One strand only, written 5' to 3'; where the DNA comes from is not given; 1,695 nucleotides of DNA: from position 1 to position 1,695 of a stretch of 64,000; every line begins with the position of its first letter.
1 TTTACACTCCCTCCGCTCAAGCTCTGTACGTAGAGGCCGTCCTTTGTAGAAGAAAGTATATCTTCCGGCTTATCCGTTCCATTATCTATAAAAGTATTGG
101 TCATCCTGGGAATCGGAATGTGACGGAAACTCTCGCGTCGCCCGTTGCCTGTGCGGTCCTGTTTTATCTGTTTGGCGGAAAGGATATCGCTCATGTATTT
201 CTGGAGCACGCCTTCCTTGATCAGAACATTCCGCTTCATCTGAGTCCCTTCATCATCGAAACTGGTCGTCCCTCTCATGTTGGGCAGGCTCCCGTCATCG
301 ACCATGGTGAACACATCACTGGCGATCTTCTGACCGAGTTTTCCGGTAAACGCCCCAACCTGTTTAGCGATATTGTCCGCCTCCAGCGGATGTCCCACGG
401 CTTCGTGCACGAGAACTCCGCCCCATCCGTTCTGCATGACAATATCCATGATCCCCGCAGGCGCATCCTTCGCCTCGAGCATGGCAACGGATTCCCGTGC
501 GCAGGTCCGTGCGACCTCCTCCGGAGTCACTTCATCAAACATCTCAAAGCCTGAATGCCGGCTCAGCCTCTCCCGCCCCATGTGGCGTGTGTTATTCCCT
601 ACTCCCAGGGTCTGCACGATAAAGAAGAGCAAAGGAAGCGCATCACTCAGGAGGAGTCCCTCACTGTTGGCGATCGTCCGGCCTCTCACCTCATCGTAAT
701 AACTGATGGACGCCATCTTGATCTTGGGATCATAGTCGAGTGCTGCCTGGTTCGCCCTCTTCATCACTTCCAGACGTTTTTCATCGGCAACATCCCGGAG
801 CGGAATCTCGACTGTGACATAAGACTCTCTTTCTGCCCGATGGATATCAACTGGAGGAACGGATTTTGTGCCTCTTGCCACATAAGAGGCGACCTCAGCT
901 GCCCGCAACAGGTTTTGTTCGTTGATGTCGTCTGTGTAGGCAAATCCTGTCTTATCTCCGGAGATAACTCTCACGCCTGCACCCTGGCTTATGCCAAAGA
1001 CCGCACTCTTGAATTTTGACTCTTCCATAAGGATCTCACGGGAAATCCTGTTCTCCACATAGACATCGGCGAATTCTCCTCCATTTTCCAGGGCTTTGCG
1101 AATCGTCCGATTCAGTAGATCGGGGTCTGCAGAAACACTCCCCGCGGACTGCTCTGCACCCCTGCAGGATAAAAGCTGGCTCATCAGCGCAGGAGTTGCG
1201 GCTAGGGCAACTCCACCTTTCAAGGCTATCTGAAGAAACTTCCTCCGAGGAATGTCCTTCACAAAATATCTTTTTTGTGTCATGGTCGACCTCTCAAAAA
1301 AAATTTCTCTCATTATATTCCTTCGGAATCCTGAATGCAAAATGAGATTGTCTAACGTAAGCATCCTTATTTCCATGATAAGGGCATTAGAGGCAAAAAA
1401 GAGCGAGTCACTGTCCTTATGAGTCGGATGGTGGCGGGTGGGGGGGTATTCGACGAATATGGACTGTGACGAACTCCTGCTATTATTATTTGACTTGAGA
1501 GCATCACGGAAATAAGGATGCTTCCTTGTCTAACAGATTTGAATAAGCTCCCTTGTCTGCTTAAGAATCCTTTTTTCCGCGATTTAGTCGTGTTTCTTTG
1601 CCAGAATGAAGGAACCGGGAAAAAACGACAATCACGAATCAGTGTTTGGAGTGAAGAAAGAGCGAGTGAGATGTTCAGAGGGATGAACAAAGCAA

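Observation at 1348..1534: Family A: a ~168-bp inverted-repeat element with four near-identical copies, each flanked by a 9-bp duplication (MITE-like, non-coding)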

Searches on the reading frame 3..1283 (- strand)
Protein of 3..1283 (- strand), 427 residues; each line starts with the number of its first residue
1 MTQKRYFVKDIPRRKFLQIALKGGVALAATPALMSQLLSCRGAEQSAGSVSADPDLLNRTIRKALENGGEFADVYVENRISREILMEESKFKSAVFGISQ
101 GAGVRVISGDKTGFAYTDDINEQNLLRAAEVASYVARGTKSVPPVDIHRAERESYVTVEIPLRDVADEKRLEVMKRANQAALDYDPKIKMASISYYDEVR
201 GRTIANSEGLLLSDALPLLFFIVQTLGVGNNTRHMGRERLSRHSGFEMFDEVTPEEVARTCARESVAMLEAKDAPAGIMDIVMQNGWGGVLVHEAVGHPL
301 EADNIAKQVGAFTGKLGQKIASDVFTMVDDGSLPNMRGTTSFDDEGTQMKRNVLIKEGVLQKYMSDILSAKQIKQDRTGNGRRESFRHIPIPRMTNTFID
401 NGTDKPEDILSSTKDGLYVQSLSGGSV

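Call 85: search_protein_families(library=pfam, proteins=[window:3-1283:-], max_evalue=0.00001)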
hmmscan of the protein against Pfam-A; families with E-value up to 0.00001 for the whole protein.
window:3-1283:- (427 aa): 3 families
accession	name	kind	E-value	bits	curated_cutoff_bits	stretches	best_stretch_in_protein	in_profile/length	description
PF19289.4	PmbA_TldD_3rd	-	1.2e-44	152.5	22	1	277-426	2-150/220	PmbA/TldA metallopeptidase C-terminal domain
PF01523.21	PmbA_TldD_1st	-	2.8e-15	56.6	20.9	1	72-132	1-61/65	PmbA/TldA metallopeptidase domain 1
PF19290.4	PmbA_TldD_2nd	-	3.2e-15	56.9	20.9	1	161-269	2-109/109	PmbA/TldA metallopeptidase central domain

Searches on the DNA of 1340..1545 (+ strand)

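Call 86: search_rna_families(source=window, start=1340, end=1545, threshold=evalue, max_evalue=1)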
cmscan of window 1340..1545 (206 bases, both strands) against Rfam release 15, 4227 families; matches with E-value up to 1: 0.
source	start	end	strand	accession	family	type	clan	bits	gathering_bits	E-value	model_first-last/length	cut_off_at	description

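Call 87: search_dna_similar(query=window:1357-1525:+, collection=plasmids, mode=distant, max_evalue=0.001, max_rows=10)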
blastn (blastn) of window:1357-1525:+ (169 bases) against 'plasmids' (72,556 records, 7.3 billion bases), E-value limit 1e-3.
No match.
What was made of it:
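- Tried and rejected: Plasmid or otherwise known DNA: no match (call 87).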
